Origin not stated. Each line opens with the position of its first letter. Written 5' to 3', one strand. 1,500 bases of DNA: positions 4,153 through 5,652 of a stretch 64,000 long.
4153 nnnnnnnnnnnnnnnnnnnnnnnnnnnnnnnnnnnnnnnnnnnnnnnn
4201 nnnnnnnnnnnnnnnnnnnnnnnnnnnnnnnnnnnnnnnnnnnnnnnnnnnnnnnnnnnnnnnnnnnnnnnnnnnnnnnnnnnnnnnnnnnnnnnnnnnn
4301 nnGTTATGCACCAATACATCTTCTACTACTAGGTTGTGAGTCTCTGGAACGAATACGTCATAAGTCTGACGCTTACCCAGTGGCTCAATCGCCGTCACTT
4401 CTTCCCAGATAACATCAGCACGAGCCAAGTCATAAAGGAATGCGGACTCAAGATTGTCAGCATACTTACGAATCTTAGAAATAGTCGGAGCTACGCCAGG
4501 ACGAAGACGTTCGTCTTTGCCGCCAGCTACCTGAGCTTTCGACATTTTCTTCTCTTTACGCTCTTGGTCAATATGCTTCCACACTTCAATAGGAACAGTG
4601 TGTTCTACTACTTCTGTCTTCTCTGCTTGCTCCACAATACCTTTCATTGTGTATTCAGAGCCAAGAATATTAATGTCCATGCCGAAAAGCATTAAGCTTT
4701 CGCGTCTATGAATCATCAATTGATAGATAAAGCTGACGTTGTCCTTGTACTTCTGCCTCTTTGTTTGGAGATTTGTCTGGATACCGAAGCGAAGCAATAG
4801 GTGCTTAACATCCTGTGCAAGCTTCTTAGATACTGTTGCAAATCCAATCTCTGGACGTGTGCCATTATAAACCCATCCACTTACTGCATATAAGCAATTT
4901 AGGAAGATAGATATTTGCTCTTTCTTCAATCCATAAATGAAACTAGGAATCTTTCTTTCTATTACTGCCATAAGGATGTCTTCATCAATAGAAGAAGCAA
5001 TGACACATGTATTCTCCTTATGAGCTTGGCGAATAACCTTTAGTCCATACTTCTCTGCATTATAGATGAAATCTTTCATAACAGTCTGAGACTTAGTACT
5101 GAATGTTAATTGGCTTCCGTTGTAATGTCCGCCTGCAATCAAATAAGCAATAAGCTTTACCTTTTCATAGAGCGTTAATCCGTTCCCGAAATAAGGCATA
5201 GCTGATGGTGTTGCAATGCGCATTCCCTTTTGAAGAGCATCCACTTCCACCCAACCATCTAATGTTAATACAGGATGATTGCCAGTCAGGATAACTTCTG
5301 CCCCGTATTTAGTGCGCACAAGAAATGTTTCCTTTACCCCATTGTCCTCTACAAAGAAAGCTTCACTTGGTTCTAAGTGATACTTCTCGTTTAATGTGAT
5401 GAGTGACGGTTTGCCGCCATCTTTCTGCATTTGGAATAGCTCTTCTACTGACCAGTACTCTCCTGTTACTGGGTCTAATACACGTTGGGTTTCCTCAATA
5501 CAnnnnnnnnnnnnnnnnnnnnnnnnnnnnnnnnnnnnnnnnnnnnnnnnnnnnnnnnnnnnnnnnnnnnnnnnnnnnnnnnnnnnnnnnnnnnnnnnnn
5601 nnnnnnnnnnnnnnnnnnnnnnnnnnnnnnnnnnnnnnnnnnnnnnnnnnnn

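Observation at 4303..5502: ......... intein splitting the Walker A P-loop of the large terminase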

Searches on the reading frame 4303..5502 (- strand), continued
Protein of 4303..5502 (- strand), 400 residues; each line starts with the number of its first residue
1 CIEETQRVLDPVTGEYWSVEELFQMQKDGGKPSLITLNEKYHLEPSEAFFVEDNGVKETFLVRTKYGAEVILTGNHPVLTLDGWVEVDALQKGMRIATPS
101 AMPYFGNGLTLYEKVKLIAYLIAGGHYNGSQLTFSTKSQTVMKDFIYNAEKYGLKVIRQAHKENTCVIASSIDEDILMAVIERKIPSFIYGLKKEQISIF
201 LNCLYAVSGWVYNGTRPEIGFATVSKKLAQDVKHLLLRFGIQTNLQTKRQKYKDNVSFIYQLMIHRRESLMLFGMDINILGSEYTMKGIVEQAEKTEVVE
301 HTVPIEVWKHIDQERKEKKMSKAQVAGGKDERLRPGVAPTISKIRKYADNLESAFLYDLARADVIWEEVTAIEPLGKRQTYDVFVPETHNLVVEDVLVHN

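Call 45: fold_search(model_id=the predicted structure, library=pdb)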
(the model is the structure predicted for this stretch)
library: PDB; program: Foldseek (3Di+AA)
matches with E <= 10: 578; with E <= 0.001: 56
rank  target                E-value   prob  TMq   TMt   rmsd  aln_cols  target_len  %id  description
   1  7qss                  5.3e-21  1.00  0.66  0.62   6.1       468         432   16  Crystal structure of homing endonuclease-associated TliVMA intein (C1A) (released 2022-03-30)
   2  1dq3                  9.7e-21  1.00  0.60  0.54   8.0       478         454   18  CRYSTAL STRUCTURE OF AN ARCHAEAL INTEIN-ENCODED HOMING ENDONUCLEASE PI-PFUI (released 2000-07-05)
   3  7qsu                  3.5e-18  1.00  0.60  0.64   5.7       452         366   14  Crystal structure of homing endonuclease-associated TliVMA intein (C1A, d333-339) (released 2022-03-30)
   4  7qst                  3.4e-15  1.00  0.54  0.59   6.5       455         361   15  Crystal structure of homing endonuclease-associated PhoVMA intein (C1A) (released 2022-03-30)
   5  2cw7                  5.2e-15  1.00  0.62  0.48   7.1       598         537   14  Crystal structure of intein homing endonuclease II (released 2006-04-18)
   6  1ef0_A                4.6e-12  1.00  0.48  0.46   9.6       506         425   11  CRYSTAL STRUCTURE OF PI-SCEI MINIPRECURSOR (released 2000-06-07)
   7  1vde_B                1.0e-11  1.00  0.49  0.46   9.1       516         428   10  PI-SCEI, A HOMING ENDONUCLEASE WITH PROTEIN SPLICING ACTIVITY (released 1998-04-08)
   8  1dfa                  3.0e-11  1.00  0.50  0.49  10.3       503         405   12  CRYSTAL STRUCTURE OF PI-SCEI IN C2 SPACE GROUP (released 1999-12-08)
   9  1lws_A                7.2e-11  1.00  0.48  0.46  10.3       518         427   11  Crystal structure of the intein homing endonuclease PI-SceI bound to its recognition sequence (released 2002-09-27)
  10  1vde_A                8.0e-11  1.00  0.48  0.46  10.5       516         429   11  PI-SCEI, A HOMING ENDONUCLEASE WITH PROTEIN SPLICING ACTIVITY (released 1998-04-08)
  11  1lwt_A                6.6e-10  1.00  0.46  0.42  10.9       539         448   13  Crystal structure of the intein homing endonuclease PI-SceI bound to its substrate DNA (Ca2+ free) (released 2002-09-27)
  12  1jva_B                7.0e-10  1.00  0.50  0.47   8.8       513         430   12  CRYSTAL STRUCTURE OF THE VMA1-DERIVED ENDONUCLEASE BEARING THE N AND C EXTEIN PROPEPTIDES (released 2002-08-29)
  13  1um2_B                1.3e-09  1.00  0.49  0.47   9.3       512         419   12  Crystal Structure of the Vma1-Derived Endonuclease with the Ligated Extein Segment (released 2004-09-22)
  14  1um2_A                1.8e-09  1.00  0.46  0.45   9.5       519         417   12  Crystal Structure of the Vma1-Derived Endonuclease with the Ligated Extein Segment (released 2004-09-22)
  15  1ef0_B                3.0e-09  1.00  0.48  0.48   9.9       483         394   13  CRYSTAL STRUCTURE OF PI-SCEI MINIPRECURSOR (released 2000-06-07)
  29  3hyi                  1.6e-05  1.00  0.33  0.44  10.2       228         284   13  Crystal structure of full-length DUF199/WhiA from Thermatoga maritima (released 2009-09-01)
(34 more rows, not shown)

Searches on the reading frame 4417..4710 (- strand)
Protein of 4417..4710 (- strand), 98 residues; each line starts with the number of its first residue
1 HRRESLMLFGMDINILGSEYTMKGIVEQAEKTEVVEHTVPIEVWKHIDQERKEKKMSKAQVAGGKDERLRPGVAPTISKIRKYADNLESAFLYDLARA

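Call 73: predict_structure(alignment_id=A6)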
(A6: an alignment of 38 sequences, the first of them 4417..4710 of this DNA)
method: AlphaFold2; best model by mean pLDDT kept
length: 98 residues; sequences in the alignment: 38
mean_pLDDT: 82.2   pTM: 0.61
mean pLDDT of the five models: 82.2, 82.2, 82.2, 81.0, 80.4
residues with pLDDT >= 90: 52; 70-90: 15; 50-70: 31; < 50: 0
segments of 3 or more residues with pLDDT < 50: none
pLDDT, mean of each block of 10 residues (from residue 1): 67 60 66 77 95 94 86 92 95 92
secondary structure, 60 per line:
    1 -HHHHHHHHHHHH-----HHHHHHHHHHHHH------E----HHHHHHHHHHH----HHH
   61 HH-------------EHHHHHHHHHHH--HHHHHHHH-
elements in order: H2-13 H19-31 H43-53 H58-62 H77-87 H90-97

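Call 75: fold_search(model_id=the predicted structure, library=pdb)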
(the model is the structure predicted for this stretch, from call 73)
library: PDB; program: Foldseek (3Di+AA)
matches with E <= 10: 35; with E <= 0.001: 0
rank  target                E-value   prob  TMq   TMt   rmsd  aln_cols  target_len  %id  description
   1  9f9s_CN               5.7e-01  0.47  0.39  0.29   9.0        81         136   18  Yeast SDD1 Disome with Mbf1 (released 2024-12-04)
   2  7o81_AU               6.9e-01  0.60  0.39  0.35   4.7        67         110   21  Rabbit 80S ribosome colliding in another ribosome stalled by the SARS-CoV-2 pseudoknot (released 2021-06-02)
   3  6h4c_D                8.8e-01  0.84  0.47  0.33   3.1        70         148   16  A polyamorous repressor: deciphering the evolutionary strategy used by the phage-inducible chromosomal islands to spre (released 2019-08-28)
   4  2aw6_B                8.8e-01  0.75  0.39  0.15   3.9        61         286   16  Structure of a bacterial peptide pheromone/receptor complex and its mechanism of gene regulation (released 2005-12-06)
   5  6h4c_H                8.8e-01  0.72  0.42  0.30   3.5        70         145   16  A polyamorous repressor: deciphering the evolutionary strategy used by the phage-inducible chromosomal islands to spre (released 2019-08-28)
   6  7nrd_Sh               9.4e-01  0.38  0.39  0.33   8.1        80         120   20  Structure of the yeast Gcn1 bound to a colliding stalled 80S ribosome with MBF1, A/P-tRNA and P/E-tRNA (released 2021-04-14)
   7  6h4c_B                1.2e+00  0.75  0.46  0.33   3.3        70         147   16  A polyamorous repressor: deciphering the evolutionary strategy used by the phage-inducible chromosomal islands to spre (released 2019-08-28)
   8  2awi_G                1.5e+00  0.47  0.35  0.13   5.1        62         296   18  Structure of PrgX Y153C mutant (released 2005-12-06)
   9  6h49                  1.6e+00  0.66  0.46  0.33   3.3        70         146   16  A polyamorous repressor: deciphering the evolutionary strategy used by the phage-inducible chromosomal islands to spread (released 2019-08-28)
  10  2axv_B                1.9e+00  0.41  0.35  0.12   5.0        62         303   18  Structure of PrgX Y153C mutant (released 2005-12-06)
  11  3qq6_A                3.0e+00  0.30  0.39  0.53   4.6        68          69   24  The N-terminal DNA binding domain of SinR from Bacillus subtilis (released 2011-06-15)
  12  6jq1_A                3.0e+00  0.28  0.38  0.30   4.0        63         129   13  Crystal Structure of DdrO from Deinococcus geothermalis (released 2019-08-28)
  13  9b0q_CH               3.0e+00  0.10  0.27  0.22   7.7        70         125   20  In situ human top-back di-ribosome structure (Composite map) (released 2025-03-19)
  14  3vk0_B                3.9e+00  0.18  0.38  0.42   6.3        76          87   18  Crystal Structure of hypothetical transcription factor NHTF from Neisseria (released 2012-03-14)
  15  3a75_A                3.9e+00  0.02  0.21  0.09  11.8        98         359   14  Crystal structure of glutamate complex of halotolerant &gamma;-glutamyltranspeptidase from Bacillus subtilis (released 2010-03-09)
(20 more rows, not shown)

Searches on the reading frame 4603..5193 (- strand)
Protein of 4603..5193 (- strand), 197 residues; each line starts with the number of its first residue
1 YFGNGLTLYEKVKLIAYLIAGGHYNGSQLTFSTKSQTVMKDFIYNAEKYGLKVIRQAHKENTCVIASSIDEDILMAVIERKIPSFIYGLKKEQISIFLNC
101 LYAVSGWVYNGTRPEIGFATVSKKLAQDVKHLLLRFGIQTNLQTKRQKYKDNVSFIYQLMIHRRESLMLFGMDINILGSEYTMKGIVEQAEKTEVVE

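Call 44: search_solved_structures(query=A4, max_evalue=1, show_alignments=5)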
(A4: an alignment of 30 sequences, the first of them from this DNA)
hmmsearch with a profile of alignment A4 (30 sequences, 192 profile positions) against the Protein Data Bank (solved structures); distinct sequences matched with E-value up to 1: 3.
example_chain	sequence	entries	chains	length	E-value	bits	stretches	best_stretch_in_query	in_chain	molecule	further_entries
1dq3_A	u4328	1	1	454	6.4e-13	52.4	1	54-176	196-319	ENDONUCLEASE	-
7qsu_A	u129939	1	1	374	2.5e-10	44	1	6-164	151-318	V-ATPase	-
7qss_A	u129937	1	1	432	2.8e-10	43.8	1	6-164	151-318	V-type ATP synthase alpha chain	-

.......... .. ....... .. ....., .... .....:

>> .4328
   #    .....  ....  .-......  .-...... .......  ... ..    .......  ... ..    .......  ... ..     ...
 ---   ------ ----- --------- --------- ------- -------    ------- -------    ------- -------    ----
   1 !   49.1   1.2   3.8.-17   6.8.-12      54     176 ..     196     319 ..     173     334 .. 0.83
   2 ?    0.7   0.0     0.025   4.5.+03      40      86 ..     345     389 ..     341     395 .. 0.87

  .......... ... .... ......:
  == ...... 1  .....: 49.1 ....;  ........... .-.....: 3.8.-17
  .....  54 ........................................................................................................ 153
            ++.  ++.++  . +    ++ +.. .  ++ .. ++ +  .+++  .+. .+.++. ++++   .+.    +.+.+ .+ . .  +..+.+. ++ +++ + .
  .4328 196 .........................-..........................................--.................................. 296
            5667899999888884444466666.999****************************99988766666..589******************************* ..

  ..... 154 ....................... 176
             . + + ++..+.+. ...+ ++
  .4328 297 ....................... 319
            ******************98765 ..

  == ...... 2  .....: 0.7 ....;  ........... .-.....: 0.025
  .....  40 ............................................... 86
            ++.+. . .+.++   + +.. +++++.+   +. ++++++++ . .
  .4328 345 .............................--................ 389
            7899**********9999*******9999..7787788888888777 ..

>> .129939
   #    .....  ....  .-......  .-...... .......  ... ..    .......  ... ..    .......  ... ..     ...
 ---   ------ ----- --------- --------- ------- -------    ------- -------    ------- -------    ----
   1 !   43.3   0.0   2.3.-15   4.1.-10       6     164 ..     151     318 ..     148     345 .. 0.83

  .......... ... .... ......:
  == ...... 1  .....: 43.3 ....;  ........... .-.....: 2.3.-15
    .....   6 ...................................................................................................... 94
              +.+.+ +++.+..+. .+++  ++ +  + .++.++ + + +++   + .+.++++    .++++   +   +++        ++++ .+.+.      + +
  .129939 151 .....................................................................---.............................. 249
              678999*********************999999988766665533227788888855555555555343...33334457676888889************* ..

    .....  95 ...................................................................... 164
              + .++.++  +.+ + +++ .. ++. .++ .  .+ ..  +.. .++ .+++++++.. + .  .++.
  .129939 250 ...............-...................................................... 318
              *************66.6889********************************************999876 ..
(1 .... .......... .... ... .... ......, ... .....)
